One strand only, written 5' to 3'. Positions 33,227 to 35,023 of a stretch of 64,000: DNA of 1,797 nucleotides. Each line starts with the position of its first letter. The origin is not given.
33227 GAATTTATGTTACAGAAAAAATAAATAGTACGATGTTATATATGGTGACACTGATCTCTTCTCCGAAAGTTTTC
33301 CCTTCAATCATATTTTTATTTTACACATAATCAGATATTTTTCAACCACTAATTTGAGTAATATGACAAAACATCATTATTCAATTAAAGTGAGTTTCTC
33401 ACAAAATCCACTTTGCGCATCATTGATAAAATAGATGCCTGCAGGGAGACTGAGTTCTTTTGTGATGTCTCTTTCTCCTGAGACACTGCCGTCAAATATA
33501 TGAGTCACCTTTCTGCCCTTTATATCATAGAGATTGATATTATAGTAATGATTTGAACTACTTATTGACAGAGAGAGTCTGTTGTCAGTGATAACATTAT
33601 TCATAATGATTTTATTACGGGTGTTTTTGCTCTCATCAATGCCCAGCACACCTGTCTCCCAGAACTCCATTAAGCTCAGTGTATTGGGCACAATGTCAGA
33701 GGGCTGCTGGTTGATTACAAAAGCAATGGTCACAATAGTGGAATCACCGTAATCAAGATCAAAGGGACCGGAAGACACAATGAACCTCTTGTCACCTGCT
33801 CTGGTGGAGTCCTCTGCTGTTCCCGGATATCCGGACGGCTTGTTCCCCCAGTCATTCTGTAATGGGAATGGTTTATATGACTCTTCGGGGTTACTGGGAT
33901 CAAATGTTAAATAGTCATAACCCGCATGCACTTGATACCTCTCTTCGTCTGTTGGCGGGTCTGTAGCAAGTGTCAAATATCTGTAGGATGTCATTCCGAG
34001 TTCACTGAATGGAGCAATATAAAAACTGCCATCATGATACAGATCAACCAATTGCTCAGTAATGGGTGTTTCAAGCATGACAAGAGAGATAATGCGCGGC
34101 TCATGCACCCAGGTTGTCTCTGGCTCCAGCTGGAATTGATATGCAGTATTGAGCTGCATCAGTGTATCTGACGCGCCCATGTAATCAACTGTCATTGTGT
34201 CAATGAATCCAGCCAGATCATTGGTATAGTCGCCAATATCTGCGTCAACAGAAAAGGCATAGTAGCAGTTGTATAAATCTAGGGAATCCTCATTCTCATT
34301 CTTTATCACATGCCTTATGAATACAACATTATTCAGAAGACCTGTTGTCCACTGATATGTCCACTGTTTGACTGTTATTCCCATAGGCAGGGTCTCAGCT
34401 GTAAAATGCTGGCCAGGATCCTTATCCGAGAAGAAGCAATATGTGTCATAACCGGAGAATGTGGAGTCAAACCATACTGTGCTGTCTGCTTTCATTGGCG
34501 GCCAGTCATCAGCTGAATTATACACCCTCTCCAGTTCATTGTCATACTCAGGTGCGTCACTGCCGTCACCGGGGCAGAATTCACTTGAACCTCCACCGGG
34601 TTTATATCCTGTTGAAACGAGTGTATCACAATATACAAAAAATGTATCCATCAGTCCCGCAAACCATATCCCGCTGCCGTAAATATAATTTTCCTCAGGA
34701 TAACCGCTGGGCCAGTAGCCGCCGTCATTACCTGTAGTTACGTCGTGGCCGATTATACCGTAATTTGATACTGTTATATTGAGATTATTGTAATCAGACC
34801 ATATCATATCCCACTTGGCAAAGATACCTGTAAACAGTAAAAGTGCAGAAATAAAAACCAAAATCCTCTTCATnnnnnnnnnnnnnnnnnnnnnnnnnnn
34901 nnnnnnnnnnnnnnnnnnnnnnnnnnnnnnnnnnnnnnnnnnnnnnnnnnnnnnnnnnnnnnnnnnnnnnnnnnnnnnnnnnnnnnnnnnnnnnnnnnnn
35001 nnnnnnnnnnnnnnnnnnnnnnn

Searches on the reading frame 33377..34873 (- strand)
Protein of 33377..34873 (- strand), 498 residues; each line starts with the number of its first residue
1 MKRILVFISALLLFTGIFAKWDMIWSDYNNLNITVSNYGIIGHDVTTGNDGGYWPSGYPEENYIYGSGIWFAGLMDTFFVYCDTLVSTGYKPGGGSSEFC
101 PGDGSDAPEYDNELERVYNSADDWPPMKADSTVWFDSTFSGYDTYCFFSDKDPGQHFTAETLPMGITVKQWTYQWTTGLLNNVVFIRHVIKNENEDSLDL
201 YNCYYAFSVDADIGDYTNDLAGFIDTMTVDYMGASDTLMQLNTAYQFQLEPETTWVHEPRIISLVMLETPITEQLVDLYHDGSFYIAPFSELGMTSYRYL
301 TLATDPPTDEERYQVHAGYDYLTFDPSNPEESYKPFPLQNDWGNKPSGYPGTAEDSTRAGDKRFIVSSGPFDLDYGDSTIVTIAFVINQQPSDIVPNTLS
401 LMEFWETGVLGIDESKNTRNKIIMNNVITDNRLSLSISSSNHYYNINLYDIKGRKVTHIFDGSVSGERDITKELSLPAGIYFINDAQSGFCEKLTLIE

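Call 3: search_protein_families(library=pfam, proteins=[window:33377-34873:-], max_evalue=1)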
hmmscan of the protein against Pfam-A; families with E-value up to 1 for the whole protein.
window:33377-34873:- (498 aa): 2 families
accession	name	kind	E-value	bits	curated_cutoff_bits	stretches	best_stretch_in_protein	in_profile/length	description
PF18962.6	Por_Secre_tail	-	0.0072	17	27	1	435-484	12-61/75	Secretion system C-terminal sorting domain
PF08139.17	LPAM_1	-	0.27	12.2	20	1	1-16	1-16/18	Prokaryotic membrane lipoprotein lipid attachment site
